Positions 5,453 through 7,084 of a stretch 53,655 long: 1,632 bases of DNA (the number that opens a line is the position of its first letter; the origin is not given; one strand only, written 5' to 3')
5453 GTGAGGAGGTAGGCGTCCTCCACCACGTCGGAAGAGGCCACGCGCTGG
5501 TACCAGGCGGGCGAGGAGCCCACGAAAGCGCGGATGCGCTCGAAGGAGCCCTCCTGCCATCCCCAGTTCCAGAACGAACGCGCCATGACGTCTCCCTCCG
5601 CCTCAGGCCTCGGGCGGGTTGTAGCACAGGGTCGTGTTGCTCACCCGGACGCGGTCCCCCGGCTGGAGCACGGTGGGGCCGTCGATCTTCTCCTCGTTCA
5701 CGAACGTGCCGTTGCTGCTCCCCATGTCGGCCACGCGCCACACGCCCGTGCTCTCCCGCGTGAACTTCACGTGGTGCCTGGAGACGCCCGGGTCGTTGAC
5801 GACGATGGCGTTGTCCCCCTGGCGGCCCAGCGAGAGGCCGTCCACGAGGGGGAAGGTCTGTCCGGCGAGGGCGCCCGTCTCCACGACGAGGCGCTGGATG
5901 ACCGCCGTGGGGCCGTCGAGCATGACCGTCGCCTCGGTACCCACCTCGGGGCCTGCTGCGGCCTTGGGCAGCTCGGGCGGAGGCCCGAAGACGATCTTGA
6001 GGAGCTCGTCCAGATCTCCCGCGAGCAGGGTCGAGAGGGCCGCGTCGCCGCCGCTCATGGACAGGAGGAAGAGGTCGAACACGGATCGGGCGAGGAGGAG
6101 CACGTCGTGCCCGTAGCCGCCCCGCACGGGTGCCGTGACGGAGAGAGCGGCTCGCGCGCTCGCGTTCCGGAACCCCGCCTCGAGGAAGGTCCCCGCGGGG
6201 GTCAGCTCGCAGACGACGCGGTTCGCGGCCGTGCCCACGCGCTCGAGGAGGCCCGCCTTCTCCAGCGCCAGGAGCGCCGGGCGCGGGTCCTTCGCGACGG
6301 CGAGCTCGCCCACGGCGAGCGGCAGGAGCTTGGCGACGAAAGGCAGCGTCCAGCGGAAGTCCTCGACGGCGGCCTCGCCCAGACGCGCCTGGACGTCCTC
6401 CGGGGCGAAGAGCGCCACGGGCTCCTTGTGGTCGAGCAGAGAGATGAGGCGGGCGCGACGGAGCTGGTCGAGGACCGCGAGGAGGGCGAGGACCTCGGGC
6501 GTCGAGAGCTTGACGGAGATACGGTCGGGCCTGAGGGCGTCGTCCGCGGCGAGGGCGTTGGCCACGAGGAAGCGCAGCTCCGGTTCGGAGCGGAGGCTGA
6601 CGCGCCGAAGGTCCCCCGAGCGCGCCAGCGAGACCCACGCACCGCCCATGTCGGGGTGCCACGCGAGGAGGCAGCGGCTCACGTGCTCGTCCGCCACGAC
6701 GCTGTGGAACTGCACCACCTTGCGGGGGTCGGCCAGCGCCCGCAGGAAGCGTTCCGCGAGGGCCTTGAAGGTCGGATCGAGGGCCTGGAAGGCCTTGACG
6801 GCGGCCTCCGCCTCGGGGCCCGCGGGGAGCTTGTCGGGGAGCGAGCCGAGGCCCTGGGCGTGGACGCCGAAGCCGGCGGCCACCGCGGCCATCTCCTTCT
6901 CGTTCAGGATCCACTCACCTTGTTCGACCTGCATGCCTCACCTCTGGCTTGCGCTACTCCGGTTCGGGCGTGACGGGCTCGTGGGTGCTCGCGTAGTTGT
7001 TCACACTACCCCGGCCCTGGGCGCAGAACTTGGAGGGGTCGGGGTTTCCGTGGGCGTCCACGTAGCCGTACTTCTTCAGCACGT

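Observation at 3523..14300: Eight-gene sigma54-type operon built around a 1,574-aa membrane-anchored coiled-coil giant: candidate undescribed envelope-associated system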

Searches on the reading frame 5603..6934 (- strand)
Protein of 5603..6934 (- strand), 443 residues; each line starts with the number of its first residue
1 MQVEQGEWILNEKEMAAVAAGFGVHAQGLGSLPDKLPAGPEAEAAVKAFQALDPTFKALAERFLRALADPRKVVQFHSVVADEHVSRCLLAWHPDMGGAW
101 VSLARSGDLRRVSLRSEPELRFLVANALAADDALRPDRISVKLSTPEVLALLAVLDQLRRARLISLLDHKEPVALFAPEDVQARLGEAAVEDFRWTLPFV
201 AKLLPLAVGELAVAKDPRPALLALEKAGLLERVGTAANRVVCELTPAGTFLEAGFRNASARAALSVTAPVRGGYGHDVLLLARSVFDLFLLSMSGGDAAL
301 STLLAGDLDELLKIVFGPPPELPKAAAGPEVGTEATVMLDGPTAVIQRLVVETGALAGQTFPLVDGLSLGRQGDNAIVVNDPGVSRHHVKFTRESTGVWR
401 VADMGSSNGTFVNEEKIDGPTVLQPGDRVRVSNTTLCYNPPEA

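Call 4: search_protein_families(library=pfam, proteins=[window:5603-6934:-], max_evalue=0.1)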
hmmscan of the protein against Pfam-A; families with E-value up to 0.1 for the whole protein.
window:5603-6934:- (443 aa): 2 families
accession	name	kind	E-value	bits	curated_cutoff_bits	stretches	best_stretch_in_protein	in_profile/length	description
PF00498.31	FHA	-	6.3e-19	68.6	20.7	1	368-431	2-66/67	FHA domain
PF16697.10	Yop-YscD_cpl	-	1.4e-12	48.2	33.2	1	353-440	4-92/94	Inner membrane component of T3SS, cytoplasmic domain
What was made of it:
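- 5606..5902 (-): g5 aa 345-443: FHA domain with the canonical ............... residues. PF00498 at 68.6 bits (call 4).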

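Call 5: search_protein_families(library=ncbifam, proteins=[window:5603-6934:-], max_evalue=0.1)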
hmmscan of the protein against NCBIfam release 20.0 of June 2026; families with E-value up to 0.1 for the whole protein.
window:5603-6934:- (443 aa): 7 families
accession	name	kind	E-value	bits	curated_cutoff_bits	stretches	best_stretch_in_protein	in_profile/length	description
NF049868.1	FhaB_Rv0019c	equivalog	3e-20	72.9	125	1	345-436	65-156/158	FHA domain-containing protein FhaB/FipA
NF041660.2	oxygluDhInhib_OdhI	equivalog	2e-14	53.6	200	1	338-437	28-126/130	oxoglutarate dehydrogenase inhibitor Odhl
NF052573.1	HisKinEspAMyxo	equivalog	9.6e-12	43.7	1400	1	349-436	29-116/755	serine histidine kinase EspA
NF033760.1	gliding_GltG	equivalog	2.8e-07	29.5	650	1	369-439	28-97/650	adventurous gliding motility protein GltG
NF052403.1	ESX1TransRegEspM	equivalog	0.00014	20.9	550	1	343-416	7-78/367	ESX-1 type VII secretion system transcriptional regulator EspM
TIGR03354.1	VI_FHA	hypoth_equivalog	0.00022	21.2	120.25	1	365-431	24-94/420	type VI secretion system-associated FHA domain protein TagH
TIGR02500.1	type_III_yscD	equivalog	0.048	12.6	86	1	353-398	7-53/413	type III secretion system inner membrane ring subunit SctD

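Call 8: search_protein_families(library=padloc, proteins=[window:5603-6934:-], max_evalue=0.01)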
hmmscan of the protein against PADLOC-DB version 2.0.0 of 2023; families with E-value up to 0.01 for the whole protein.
window:5603-6934:- (443 aa): 0 families

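Call 23: search_solved_structures(query=A1, max_evalue=1)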
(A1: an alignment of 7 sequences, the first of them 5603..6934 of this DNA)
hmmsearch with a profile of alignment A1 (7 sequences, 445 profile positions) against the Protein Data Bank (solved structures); distinct sequences matched with E-value up to 1: 47.
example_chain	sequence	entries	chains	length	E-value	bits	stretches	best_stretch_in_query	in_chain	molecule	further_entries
8p5r_G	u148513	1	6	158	2.3e-17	65.9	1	337-440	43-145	Glycogen accumulation regulator GarA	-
6i2q_B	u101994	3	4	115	4.3e-17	65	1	348-440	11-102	Glycogen accumulation regulator GarA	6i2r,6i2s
2kkl_A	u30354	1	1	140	8.7e-17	64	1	331-440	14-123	Uncharacterized protein Mb1858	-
2kfu_A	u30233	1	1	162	1.9e-16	62.8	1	328-440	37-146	Rv1827 pThr 22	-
6i2p_D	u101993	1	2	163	1.9e-16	62.8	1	328-440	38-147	Glycogen accumulation regulator GarA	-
7rj3_A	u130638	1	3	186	2.8e-16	62.3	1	328-440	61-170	Glycogen accumulation regulator GarA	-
2kb3_A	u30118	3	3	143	2.1e-14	56.1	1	345-441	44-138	Oxoglutarate dehydrogenase inhibitor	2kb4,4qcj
8p5x_G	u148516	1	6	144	2.2e-14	56.1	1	345-441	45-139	Oxoglutarate dehydrogenase inhibitor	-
2fez_A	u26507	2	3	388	2.1e-13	52.8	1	333-443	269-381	Probable regulatory protein embR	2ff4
1uht_A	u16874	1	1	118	3.1e-13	52.3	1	348-437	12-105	expressed protein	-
3po8_A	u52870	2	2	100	4.1e-11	45.3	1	353-440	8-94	Putative uncharacterized protein TB39.8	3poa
2lc1_A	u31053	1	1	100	4.6e-11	45.1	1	351-439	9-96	Putative uncharacterized protein TB39.8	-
6cah_A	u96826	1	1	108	2e-10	43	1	367-440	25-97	ABC transporter ATP-binding/permease protein Rv1747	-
3oun_A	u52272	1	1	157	2.4e-10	42.8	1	352-437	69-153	Putative uncharacterized protein TB39.8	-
6hc1_A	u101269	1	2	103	2.1e-08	36.4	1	358-441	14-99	GGDEF domain protein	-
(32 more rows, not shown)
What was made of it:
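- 5606..5902 (-): GarA/OdhI-type FHA structures at E 1e-17 (call 23).
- On FHA phosphothreonine-binding domain: GarA/OdhI structures at E 1e-17 (call 23).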

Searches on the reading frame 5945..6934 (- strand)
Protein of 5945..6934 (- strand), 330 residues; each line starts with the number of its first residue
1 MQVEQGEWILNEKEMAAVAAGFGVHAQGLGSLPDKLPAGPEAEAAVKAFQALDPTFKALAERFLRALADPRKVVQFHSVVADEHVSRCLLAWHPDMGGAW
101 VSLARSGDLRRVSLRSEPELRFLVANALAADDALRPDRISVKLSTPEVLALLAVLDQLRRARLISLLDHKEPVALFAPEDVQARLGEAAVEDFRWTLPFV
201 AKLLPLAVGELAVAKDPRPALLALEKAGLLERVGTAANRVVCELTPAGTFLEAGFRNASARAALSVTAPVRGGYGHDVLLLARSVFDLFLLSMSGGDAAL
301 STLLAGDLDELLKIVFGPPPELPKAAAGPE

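Call 74: search_protein_families(library=pfam, alignment_id=A10, max_evalue=1)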
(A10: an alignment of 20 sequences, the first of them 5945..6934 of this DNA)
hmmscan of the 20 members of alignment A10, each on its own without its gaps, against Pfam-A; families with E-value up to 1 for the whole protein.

A. member 1, window:5945-6934:- (330 aa): 1 family
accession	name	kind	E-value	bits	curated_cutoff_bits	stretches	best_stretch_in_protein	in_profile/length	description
PF13338.12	AbiEi_4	-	0.21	12.2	25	0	210-234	18-42/49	Transcriptional regulator, AbiEi antitoxin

B. families by the number of members that match (of 20 scanned): 10 families
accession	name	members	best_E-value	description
PF13828.11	DUF4190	1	3e-05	Domain of unknown function (DUF4190)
PF07331.16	TctB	1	0.00011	Tripartite tricarboxylate transporter TctB family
PF11381.13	DUF3185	1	0.0024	Protein of unknown function (DUF3185)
PF01925.25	TauE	1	0.0027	Sulfite exporter TauE/SafE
PF04505.17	CD225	1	0.0032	Interferon-induced transmembrane protein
PF13338.12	AbiEi_4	1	0.21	Transcriptional regulator, AbiEi antitoxin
PF03094.20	Mlo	1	0.37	Mlo family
PF03429.18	MSP1b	1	0.55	Major surface protein 1B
PF13622.12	4HBT_3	1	0.96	Acyl-CoA thioesterase N-terminal domain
PF11239.13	DUF3040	1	0.99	Protein of unknown function (DUF3040)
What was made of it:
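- g5N gives a faint AbiEi_4 wHTH hit (E=0.21, call 74).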

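Call 88: search_solved_structures(query=A12, max_evalue=10)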
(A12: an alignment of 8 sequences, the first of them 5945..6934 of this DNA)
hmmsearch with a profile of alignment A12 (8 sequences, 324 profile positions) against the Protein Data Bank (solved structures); distinct sequences matched with E-value up to 10: 5.
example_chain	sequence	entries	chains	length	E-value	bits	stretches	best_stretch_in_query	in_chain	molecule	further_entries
7nwg_a2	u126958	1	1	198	0.13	14.4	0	217-246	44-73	ribosomal protein eS25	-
9uhf_I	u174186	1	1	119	0.58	12.2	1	67-107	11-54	BA5-12-H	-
9e6q_AJ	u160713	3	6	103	0.65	12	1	218-247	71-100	eL14 | Large ribosomal subunit protein eL14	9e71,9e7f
5eri_A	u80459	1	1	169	1.1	11.3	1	217-252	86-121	MarR family transcriptional regulator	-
2c0k_A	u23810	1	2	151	1.6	10.7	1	94-140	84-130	HEMOGLOBIN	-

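Call 89: find_homologous_proteins(query=A12, max_evalue=0.001)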
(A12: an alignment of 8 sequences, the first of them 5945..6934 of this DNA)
Query A12 (8 sequences) (330 aa, profile of the alignment): 43 proteins with E <= 0.001 among 8000 candidates.
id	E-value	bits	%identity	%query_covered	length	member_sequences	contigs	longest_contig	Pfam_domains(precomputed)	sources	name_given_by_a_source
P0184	8.0e-141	487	100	100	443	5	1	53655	PF00498.32,PF16697.11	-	-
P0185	7.9e-138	477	90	100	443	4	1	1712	PF00498.32,PF16697.11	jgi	jgi:hypothetical protein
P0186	1.4e-135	469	50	96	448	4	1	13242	PF00498.32,PF16697.11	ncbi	ncbi:MAG: FHA domain-containing protein [Acidobacteriota bacterium]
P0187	6.8e-135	467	74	100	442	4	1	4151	PF00498.32,PF16697.11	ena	-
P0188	1.8e-134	466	88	100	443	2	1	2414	PF00498.32,PF16697.11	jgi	jgi:hypothetical protein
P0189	7.4e-134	464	76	98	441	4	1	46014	PF00498.32,PF16697.11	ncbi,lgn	-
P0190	2.4e-132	459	78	96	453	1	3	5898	PF00498.32,PF16697.11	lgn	-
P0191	3.2e-131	455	51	97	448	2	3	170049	PF00498.32,PF16697.11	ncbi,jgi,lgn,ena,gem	ncbi:MAG: FHA domain-containing protein [Acidobacteriota bacterium]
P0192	5.9e-131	454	76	98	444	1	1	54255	PF00498.32,PF16697.11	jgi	jgi:hypothetical protein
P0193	1.2e-129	450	50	96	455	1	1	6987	PF00498.32,PF16697.11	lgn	-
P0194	2.8e-129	449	76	96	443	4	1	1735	PF00498.32,PF16697.11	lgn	-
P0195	2.7e-128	446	74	96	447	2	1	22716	PF00498.32,PF16697.11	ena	-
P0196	8.9e-128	444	46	89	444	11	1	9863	PF00498.32,PF16697.11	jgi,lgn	jgi:hypothetical protein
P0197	4.5e-127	441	72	96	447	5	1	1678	PF00498.32,PF16697.11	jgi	jgi:hypothetical protein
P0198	8.1e-127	441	76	96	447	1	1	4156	PF00498.32,PF16697.11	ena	-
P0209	3.1e-110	386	34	83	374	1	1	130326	PF13240.12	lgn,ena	-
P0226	1.1e-45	174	31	94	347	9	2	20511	-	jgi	jgi:hypothetical protein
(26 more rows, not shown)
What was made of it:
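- g5N is large (about 320 aa) and carries signalling-type fusions (call 89).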

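Call 90: find_encoding_contigs(protein=P0209, flank=10000, max_places=1)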
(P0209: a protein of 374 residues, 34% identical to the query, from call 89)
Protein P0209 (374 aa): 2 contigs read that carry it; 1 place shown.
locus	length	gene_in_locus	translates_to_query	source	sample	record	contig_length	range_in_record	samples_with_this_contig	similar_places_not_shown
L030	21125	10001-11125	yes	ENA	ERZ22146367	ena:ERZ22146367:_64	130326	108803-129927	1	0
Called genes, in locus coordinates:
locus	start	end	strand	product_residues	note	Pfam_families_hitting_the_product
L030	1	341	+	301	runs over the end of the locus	PF00892:EamA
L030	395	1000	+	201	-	PF12917:YfbR-like, PF13023:HD_3, PF01966:HD (faint)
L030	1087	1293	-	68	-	PF00269:SASP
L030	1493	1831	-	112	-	PF00543:P-II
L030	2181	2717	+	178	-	-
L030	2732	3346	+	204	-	PF13240:Zn_Ribbon_1 (weak)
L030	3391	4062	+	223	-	PF13240:Zn_Ribbon_1 (weak), PF24315:DUF7489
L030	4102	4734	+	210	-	-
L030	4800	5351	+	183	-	-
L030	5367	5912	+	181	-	-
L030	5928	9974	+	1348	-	-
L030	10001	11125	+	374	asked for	PF13240:Zn_Ribbon_1 (weak)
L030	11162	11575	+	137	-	PF13240:Zn_Ribbon_1 (weak)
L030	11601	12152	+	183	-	-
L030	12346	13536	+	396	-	PF01546:Peptidase_M20, PF07687:M20_dimer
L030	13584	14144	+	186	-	PF02517:Rce1-like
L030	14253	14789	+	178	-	PF02417:Chromate_transp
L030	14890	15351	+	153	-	PF02417:Chromate_transp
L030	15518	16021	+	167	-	PF04542:Sigma70_r2, PF08281:Sigma70_r4_2, PF22233:PhyR_sigma-like (weak)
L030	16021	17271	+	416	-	PF14257:DUF4349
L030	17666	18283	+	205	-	PF01738:DLH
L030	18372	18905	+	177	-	-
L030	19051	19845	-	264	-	PF00005:ABC_tran, PF02463:SMC_N, PF13304:AAA_21 (faint)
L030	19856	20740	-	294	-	PF02653:BPD_transp_2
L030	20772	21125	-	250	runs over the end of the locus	?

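Call 91: find_encoding_contigs(protein=P0226, flank=10000, max_places=1)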
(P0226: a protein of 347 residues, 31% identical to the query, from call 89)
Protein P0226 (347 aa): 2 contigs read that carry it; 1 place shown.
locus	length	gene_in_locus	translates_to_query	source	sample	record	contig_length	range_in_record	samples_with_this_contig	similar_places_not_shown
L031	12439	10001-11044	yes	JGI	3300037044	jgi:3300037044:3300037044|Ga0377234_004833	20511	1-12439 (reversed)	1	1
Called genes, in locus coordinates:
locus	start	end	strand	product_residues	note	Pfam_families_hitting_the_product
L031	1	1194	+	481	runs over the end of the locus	PF00989:PAS (weak), PF08448:PAS_4 (weak), PF13188:PAS_8 (weak), PF00512:HisKA, PF02518:HATPase_c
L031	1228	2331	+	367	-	PF03193:RsgA_GTPase, PF01926:MMR_HSR1 (weak)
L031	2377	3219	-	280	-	-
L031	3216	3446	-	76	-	-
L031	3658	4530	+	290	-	PF01634:HisG, PF08029:HisG_C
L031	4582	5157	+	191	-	PF01613:Flavin_Reduct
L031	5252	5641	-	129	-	-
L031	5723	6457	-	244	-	-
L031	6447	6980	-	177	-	PF04542:Sigma70_r2, PF08281:Sigma70_r4_2 (weak), PF04545:Sigma70_r4 (weak)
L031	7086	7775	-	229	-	PF00702:Hydrolase, PF12710:HAD (weak), PF13419:HAD_2, PF13242:Hydrolase_like (weak)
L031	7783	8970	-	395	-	PF04055:Radical_SAM, PF13186:SPASM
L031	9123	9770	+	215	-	-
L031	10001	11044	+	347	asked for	-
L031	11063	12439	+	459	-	?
